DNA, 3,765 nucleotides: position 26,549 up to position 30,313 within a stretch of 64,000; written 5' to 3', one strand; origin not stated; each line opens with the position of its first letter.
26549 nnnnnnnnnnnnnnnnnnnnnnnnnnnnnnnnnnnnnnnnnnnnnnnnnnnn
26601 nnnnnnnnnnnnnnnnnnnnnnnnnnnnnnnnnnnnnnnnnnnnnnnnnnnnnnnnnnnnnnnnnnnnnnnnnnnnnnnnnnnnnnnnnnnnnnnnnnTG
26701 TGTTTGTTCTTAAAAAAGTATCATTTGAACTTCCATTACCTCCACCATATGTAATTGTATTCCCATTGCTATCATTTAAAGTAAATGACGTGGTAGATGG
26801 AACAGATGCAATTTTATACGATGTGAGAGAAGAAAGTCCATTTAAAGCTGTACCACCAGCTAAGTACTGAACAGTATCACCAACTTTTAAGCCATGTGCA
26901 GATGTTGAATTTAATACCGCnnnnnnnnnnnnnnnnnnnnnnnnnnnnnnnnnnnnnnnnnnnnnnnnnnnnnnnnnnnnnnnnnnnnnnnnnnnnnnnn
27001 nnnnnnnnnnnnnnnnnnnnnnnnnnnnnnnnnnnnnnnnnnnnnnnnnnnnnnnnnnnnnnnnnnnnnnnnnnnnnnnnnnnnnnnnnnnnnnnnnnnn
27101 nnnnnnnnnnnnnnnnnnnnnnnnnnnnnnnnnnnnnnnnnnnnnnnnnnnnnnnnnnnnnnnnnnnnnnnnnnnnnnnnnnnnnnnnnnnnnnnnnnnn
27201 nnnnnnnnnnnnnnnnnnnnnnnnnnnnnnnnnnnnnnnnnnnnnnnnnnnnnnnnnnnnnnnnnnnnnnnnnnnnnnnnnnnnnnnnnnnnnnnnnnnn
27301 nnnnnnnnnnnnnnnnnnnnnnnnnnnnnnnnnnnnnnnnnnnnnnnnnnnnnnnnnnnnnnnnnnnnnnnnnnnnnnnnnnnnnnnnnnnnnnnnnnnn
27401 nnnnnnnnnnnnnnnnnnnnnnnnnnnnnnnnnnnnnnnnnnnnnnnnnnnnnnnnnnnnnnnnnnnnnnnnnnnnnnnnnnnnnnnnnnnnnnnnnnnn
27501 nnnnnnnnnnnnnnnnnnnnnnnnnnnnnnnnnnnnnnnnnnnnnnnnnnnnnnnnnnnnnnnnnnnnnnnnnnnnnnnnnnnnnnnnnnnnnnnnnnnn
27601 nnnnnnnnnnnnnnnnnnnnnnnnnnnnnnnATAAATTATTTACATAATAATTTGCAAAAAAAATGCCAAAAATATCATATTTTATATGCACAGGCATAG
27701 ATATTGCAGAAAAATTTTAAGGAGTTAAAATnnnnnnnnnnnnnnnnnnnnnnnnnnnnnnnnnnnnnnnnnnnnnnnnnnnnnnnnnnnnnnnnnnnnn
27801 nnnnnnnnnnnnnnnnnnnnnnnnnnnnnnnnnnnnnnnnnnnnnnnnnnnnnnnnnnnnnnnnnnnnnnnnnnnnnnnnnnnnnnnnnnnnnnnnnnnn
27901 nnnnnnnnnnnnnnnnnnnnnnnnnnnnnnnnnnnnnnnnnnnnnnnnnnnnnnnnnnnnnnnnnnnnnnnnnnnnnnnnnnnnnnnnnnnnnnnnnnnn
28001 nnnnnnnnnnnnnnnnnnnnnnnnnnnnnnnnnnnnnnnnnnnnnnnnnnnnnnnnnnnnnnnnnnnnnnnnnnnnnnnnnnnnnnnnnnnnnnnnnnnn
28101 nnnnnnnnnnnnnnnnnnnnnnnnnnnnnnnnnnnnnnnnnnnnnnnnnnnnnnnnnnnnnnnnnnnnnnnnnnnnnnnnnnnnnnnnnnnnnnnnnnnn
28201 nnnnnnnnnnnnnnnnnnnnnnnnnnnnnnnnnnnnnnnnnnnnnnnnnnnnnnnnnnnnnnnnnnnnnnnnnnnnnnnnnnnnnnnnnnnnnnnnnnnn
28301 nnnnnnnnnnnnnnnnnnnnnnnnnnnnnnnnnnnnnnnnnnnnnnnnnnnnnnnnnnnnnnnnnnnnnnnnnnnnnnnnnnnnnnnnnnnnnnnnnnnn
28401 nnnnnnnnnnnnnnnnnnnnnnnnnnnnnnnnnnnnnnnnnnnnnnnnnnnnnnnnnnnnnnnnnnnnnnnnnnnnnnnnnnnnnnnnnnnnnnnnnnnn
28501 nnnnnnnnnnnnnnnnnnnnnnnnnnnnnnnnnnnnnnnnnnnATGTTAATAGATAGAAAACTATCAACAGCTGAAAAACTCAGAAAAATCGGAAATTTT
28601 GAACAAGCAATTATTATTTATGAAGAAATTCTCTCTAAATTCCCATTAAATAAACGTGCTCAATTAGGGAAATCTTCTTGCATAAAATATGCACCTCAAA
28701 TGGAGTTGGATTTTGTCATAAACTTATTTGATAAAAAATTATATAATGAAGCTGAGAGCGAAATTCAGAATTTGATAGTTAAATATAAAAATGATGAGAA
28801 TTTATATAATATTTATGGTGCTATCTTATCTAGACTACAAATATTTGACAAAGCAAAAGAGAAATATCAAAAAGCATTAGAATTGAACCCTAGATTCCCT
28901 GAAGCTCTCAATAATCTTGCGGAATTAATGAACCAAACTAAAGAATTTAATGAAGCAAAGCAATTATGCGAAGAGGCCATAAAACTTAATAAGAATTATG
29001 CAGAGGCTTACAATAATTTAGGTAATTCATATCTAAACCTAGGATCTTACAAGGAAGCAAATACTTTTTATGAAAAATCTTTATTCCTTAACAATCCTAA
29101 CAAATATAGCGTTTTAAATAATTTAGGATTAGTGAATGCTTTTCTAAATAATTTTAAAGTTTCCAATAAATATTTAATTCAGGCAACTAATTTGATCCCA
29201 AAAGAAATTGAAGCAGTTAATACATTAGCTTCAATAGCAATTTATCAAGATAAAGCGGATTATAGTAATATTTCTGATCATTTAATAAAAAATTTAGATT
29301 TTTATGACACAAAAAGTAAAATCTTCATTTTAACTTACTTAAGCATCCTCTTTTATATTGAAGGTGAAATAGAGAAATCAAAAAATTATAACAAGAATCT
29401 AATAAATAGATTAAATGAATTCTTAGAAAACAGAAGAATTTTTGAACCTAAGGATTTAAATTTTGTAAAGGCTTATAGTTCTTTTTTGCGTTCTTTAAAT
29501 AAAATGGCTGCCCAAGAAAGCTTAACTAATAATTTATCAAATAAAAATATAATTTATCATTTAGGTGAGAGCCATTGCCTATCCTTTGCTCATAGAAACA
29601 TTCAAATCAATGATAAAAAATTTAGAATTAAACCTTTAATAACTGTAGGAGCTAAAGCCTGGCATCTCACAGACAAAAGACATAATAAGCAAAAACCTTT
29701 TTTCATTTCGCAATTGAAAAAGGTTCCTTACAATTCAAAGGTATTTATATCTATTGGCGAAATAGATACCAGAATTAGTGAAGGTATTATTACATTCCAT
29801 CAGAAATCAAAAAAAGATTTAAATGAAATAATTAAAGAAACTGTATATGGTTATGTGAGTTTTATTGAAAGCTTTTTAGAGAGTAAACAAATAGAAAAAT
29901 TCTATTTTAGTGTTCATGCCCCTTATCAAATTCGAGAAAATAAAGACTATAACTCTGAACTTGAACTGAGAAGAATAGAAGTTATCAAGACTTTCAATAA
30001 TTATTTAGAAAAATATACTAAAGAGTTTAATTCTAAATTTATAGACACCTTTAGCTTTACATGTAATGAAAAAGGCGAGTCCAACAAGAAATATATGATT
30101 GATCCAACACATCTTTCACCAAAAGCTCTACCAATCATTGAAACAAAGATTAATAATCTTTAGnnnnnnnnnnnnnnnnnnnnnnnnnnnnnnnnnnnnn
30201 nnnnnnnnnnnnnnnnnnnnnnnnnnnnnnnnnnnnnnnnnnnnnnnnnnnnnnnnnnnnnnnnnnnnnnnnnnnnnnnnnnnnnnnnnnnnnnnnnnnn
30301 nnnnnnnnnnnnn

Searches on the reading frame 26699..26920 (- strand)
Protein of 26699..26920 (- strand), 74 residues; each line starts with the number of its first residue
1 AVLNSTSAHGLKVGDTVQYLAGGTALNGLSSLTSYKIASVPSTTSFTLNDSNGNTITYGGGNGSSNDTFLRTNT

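Call 80: search_dna_similar(query=window:26699-26920:-, collection=phages, mode=protein, max_evalue=0.001, max_rows=15)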
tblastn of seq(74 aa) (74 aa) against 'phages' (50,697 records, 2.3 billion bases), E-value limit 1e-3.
No match.

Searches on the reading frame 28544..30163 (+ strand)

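Call 8: search_protein_families(library=pfam, proteins=[window:28544-30163:+], max_evalue=0.001)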
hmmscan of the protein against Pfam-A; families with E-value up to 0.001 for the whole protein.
window:28544-30163:+ (539 aa): 18 families
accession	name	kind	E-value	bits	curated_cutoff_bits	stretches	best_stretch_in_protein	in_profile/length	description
PF07719.23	TPR_2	-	2.5e-20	71.3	27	2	153-183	1-31/34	Tetratricopeptide repeat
PF13181.12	TPR_8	-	8.1e-17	60.3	25.7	1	153-180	1-28/34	Tetratricopeptide repeat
PF00515.34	TPR_1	-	5.7e-15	54.8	27.8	1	153-183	1-31/34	Tetratricopeptide repeat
PF13431.12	TPR_17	-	4e-14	52.1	24.4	2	141-172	1-32/34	Tetratricopeptide repeat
PF13428.12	TPR_14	-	1.2e-13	50.6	23.5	0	87-128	3-44/44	Tetratricopeptide repeat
PF14559.12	TPR_19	-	1.4e-13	51.4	25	2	101-141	7-47/68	Tetratricopeptide repeat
PF13424.12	TPR_12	-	1e-12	48.5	30.1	2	120-180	4-72/77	Tetratricopeptide repeat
PF13414.12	TPR_11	-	4.8e-11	42.6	26.8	2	134-167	9-42/42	TPR repeat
PF13432.12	TPR_16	-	5.2e-11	43.2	32.7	0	101-149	13-61/65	Tetratricopeptide repeat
PF13374.12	TPR_10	-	7.9e-11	42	27.5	1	153-180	2-29/42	Tetratricopeptide repeat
PF25063.1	ARM_TT21_C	-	2.1e-07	31.4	35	1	124-190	100-166/209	Tetratricopeptide repeat protein 21 C-terminal ARM domain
PF23914.1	TPR_CcmH_CycH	-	2.6e-06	27.8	42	1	83-184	48-152/158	Cytochrome c-type biogenesis protein H TPR domain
PF24575.1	TPR_Slam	-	2.2e-05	25.3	35.2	0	58-140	15-102/104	Surface lipoprotein assembly modifier, N-terminal TPR repeats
PF13176.12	TPR_7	-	4.2e-05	23.8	27.9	0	155-179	1-25/36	Tetratricopeptide repeat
PF25064.1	ARM_TT21_5th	-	0.00028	21.6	27.8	0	97-151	13-67/117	TT21 fifth ARM repeats domain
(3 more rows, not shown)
